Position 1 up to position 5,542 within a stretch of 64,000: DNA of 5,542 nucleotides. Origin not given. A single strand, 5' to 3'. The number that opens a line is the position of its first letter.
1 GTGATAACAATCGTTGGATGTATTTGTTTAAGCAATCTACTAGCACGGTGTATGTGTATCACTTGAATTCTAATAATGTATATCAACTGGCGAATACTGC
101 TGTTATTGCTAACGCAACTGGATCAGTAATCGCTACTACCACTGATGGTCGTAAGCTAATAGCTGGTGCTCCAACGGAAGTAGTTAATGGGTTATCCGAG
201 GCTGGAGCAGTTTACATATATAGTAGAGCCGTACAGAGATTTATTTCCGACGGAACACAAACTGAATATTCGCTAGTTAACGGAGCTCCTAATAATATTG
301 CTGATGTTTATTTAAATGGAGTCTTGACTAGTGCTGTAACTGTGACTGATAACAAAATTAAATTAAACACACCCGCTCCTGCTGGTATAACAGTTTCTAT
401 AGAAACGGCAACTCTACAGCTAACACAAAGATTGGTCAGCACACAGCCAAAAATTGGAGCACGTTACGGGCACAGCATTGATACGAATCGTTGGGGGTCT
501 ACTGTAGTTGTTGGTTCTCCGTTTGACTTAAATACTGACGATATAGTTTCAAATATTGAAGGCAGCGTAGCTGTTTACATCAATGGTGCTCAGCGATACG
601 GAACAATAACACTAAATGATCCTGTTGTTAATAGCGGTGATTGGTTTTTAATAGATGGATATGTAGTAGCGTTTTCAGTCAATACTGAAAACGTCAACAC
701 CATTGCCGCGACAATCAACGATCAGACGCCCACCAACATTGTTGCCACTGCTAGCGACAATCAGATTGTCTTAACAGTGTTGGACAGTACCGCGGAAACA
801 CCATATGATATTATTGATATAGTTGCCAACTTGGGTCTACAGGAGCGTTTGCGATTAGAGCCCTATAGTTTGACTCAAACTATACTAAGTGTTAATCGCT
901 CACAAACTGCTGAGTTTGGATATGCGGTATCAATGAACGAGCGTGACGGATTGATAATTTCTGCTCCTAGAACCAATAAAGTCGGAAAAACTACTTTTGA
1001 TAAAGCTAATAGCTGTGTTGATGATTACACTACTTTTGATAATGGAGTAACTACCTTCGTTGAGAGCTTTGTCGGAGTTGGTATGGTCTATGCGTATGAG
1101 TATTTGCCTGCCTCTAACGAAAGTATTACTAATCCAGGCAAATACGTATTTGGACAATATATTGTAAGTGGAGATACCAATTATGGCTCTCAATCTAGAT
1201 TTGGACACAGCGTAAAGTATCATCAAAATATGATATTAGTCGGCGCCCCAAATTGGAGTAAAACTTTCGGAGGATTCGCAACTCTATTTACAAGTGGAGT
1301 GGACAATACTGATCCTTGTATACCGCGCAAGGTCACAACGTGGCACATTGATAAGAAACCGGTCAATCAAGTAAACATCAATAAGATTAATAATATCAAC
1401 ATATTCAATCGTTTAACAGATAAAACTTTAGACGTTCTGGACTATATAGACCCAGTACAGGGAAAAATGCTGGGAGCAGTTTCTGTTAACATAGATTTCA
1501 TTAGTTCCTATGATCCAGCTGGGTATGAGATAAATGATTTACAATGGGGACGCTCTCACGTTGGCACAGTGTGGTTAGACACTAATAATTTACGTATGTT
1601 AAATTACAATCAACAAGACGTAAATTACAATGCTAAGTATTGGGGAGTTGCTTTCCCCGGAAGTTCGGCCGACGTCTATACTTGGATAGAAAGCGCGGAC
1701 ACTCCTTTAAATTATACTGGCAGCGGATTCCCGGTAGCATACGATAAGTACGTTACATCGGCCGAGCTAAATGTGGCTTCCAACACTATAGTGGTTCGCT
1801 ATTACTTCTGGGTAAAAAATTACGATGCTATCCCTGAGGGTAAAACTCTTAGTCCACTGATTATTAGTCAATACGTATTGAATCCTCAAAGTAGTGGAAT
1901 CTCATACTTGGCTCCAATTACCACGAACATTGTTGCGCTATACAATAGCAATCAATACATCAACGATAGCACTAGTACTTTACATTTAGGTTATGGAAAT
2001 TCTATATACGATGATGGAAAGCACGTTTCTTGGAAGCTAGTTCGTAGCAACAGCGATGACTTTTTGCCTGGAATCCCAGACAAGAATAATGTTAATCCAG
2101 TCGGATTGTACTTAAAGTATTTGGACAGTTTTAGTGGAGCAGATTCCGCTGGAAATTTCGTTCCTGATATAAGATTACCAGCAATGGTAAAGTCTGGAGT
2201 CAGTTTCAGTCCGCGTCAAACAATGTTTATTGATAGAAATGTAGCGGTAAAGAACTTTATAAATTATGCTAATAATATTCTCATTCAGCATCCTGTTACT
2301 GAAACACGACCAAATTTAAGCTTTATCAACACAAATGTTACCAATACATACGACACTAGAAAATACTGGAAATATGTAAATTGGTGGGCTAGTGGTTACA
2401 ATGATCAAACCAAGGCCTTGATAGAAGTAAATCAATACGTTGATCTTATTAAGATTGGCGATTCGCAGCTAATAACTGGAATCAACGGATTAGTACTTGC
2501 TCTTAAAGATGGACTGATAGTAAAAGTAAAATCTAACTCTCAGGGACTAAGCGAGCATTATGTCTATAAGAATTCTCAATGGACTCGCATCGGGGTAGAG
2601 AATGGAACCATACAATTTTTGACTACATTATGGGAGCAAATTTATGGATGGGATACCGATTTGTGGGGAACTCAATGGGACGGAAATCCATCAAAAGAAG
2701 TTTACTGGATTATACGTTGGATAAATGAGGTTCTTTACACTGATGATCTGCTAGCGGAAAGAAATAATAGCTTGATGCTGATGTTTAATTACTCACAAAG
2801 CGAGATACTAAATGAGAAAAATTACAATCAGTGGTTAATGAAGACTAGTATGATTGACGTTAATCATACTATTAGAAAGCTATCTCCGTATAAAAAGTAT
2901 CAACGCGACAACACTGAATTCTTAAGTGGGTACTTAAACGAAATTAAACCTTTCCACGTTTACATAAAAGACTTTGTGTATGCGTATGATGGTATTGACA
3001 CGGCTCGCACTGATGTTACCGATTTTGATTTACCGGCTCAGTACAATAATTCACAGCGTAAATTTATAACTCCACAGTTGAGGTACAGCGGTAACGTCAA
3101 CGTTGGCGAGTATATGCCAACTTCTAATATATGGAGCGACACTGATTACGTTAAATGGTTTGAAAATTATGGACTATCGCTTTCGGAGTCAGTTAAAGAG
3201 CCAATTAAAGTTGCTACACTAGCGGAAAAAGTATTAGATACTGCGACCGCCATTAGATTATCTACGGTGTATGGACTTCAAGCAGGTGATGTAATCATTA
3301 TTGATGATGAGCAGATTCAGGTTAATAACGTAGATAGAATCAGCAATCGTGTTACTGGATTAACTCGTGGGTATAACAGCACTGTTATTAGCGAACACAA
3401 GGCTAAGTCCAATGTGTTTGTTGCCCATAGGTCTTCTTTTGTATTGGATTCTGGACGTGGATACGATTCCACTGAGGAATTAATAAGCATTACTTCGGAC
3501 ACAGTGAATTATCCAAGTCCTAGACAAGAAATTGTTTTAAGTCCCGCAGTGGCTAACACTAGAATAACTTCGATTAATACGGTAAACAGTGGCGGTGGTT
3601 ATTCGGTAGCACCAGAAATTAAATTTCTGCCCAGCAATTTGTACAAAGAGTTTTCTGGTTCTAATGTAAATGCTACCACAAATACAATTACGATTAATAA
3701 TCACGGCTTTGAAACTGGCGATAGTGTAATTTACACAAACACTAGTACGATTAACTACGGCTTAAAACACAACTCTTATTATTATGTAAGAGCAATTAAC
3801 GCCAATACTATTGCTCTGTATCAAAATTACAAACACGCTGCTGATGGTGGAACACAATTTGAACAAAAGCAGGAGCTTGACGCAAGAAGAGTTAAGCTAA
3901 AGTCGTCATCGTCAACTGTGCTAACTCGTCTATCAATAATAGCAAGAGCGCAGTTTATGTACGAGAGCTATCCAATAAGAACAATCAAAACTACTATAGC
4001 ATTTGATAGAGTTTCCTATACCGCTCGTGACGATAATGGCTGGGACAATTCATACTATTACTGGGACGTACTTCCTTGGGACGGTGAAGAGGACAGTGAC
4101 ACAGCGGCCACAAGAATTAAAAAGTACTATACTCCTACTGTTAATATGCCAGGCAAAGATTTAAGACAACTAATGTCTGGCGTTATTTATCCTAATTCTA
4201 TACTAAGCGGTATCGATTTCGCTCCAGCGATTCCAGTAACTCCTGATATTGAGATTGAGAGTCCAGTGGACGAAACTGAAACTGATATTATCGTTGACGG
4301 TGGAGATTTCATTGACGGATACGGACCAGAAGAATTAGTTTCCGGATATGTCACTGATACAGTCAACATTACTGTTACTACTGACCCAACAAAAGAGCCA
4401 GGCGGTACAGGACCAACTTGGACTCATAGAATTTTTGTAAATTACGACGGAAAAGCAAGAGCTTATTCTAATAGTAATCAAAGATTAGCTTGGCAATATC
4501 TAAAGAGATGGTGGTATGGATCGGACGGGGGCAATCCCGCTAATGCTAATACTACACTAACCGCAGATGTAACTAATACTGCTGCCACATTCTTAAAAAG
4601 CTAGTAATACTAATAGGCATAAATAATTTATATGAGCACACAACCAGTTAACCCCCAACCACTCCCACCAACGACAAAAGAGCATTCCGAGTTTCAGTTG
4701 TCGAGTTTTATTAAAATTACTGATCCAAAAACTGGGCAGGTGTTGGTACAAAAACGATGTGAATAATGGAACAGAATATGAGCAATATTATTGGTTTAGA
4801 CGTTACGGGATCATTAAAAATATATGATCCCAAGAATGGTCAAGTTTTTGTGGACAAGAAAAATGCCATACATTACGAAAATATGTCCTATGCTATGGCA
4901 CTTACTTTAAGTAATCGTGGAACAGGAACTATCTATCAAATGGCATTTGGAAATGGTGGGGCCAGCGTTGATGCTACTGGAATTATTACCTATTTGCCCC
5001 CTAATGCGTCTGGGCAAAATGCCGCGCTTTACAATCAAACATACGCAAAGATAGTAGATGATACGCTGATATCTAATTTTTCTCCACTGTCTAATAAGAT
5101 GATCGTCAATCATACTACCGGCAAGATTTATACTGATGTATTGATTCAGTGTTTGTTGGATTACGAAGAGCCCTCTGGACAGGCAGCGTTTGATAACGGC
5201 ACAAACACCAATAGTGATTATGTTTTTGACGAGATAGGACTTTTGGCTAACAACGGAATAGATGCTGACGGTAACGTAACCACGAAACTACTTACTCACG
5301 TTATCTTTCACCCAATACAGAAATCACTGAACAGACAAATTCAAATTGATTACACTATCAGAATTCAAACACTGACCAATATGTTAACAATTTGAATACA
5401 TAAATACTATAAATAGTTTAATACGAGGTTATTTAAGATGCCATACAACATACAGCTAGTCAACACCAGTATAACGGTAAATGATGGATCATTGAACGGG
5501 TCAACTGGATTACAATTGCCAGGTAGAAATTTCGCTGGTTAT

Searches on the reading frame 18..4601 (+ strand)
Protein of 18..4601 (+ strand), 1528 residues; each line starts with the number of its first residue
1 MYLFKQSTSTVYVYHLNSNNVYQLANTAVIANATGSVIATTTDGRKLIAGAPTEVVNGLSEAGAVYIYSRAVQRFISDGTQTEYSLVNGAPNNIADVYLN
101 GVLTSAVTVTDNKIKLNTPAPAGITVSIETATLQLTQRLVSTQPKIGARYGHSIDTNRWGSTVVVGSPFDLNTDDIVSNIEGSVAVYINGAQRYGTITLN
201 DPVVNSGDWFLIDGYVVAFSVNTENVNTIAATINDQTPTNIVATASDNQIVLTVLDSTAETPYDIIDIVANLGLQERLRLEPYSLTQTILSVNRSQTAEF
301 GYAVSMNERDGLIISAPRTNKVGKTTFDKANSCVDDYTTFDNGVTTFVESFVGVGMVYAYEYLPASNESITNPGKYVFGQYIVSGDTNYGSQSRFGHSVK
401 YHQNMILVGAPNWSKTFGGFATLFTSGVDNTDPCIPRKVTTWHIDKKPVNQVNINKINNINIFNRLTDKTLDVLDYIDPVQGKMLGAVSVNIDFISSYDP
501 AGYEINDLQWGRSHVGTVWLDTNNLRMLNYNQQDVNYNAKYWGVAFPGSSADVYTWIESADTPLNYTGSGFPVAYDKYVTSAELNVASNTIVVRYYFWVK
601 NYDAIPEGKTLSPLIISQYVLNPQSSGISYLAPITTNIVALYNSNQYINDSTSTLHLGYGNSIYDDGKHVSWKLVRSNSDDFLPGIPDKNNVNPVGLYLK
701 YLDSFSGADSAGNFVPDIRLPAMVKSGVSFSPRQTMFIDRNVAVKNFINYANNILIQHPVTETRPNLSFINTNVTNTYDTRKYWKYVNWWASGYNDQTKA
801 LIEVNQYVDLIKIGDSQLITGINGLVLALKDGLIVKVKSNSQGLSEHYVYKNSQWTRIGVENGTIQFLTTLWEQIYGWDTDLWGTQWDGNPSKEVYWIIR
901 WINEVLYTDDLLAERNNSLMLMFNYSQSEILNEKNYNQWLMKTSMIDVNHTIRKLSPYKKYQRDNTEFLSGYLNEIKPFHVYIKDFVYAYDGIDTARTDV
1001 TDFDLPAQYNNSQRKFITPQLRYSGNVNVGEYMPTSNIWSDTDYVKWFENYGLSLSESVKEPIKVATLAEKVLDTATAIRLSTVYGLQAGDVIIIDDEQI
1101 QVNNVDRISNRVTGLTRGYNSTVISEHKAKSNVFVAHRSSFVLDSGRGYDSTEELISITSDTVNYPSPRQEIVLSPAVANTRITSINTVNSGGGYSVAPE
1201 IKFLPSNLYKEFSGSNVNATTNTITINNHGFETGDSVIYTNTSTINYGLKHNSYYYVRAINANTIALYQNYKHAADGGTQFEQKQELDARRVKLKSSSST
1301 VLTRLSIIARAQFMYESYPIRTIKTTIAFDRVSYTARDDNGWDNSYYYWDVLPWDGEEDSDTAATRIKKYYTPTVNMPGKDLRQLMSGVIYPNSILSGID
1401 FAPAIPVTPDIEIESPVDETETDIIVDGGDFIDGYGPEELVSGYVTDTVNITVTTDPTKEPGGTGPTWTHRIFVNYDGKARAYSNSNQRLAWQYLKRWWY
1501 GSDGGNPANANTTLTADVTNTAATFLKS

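Call 16: search_protein_families(library=phrogs, proteins=[window:18-4601:+], max_evalue=0.001)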
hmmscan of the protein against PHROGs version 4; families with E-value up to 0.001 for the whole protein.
window:18-4601:+ (1528 aa): 1 family
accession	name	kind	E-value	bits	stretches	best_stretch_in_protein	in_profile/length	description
phrog_10938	-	head and packaging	1.3e-47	162.3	2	297-764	1745-2140/3324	virion structural protein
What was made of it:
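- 18..4604 (+): 1528-aa virion structural protein (FG-GAP repeat), related to proteins of PA5oct and other jumbo phages. Context only. phrog_10938 at 1.3e-47 (call 16).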

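Call 19: search_protein_families(library=pfam, proteins=[window:18-4601:+], max_evalue=0.001)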
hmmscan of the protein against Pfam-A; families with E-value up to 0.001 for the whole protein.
window:18-4601:+ (1528 aa): 1 family
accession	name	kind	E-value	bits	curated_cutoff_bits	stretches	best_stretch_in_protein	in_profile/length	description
PF14312.12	FG-GAP_2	-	6.5e-08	33.1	23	0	287-322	5-39/49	FG-GAP repeat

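Call 63: search_dna_similar(query=window:18-4601:+, collection=phages, mode=protein, max_rows=12)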
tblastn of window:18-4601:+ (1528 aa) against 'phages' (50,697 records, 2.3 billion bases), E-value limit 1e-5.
Records with a match: 86; places in all: 86; records where one place covers at least 80% of the query: 0.
Best place of each record, by identity: <60% 86.
By first word of the organism name: Escherichia 33; Pseudomonas 11; Klebsiella 11; Erwinia 8; Salmonella 6; Yersinia 4; Cronobacter 2; Xanthomonas 2; Serratia 2; Agrobacterium 2; and 4 more.
By host as written in the record: Escherichia coli 10; - 9; Pseudomonas aeruginosa PAO1 5; Klebsiella pneumoniae 5; Pseudomonas aeruginosa 3; Escherichia coli O157:H7 3; Erwinia amylovora 3; Erwinia amylovora SNUABM_01 3; and 34 more.
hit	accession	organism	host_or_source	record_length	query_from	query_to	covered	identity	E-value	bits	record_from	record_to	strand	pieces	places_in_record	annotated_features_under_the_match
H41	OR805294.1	Pseudomonas phage Ettore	Pseudomonas aeruginosa PAO1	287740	467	1004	35%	28.7%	4e-49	199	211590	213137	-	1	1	virion structural protein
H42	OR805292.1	Pseudomonas phage Cassandra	Pseudomonas aeruginosa PAO1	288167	467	1004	35%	28.7%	4e-49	199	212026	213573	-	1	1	virion structural protein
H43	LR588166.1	Pseudomonas phage vB_PaeM_MIJ3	-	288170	467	1004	35%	28.7%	5e-49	199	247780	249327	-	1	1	hypothetical protein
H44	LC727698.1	Pseudomonas phage sp. 30-3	Pseudomonas aeruginosa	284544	467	1004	35%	28.7%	5e-49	199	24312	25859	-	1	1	hypothetical protein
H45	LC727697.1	Pseudomonas phage sp. 30-2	Pseudomonas aeruginosa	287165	467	1004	35%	28.7%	5e-49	199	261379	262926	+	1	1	hypothetical protein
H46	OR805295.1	Pseudomonas phage Paride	Pseudomonas aeruginosa PAO1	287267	467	1004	35%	28.7%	5e-49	199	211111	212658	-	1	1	virion structural protein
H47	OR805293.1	Pseudomonas phage Deifobo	Pseudomonas aeruginosa PAO1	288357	467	1004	35%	28.7%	5e-49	199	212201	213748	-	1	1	virion structural protein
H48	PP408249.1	Pseudomonas phage vB_Pa-PAC2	Pseudomonas aeruginosa PAO1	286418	467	1004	35%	28.7%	5e-49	199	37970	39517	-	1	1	chitin-binding type-3 domain-containing protein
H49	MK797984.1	Pseudomonas phage vB_PaeM_PA5oct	-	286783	467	1004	35%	28.7%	5e-49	199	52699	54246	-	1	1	hypothetical protein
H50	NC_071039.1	Pseudomonas phage vB_PaeM_PA5oct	-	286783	467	1004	35%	28.7%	5e-49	199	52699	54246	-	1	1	virion structural protein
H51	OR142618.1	Pseudomonas phage Callisto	Pseudomonas aeruginosa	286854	467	1004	35%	28.5%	7e-49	198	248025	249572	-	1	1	hypothetical protein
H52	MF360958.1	Salicola phage SCTP-2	Salicola sp. PV4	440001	474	1026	36%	24.5%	1e-30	139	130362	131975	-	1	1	140: hypothetical protein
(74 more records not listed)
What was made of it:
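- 18..4604 (+): Pfam FG-GAP_2 (call 19). tblastn against phages (call 63).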

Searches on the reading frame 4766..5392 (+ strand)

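Call 16: search_protein_families(library=phrogs, proteins=[window:4766-5392:+], max_evalue=0.001)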
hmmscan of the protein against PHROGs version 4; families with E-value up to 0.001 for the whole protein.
window:4766-5392:+ (209 aa): 1 family
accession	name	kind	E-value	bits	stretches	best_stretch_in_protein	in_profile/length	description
phrog_11259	-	unknown function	1e-63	216.4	1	10-202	11-208/383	-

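Call 19: search_protein_families(library=pfam, proteins=[window:4766-5392:+], max_evalue=0.001)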
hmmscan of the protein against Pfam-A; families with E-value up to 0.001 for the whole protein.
window:4766-5392:+ (209 aa): 0 families
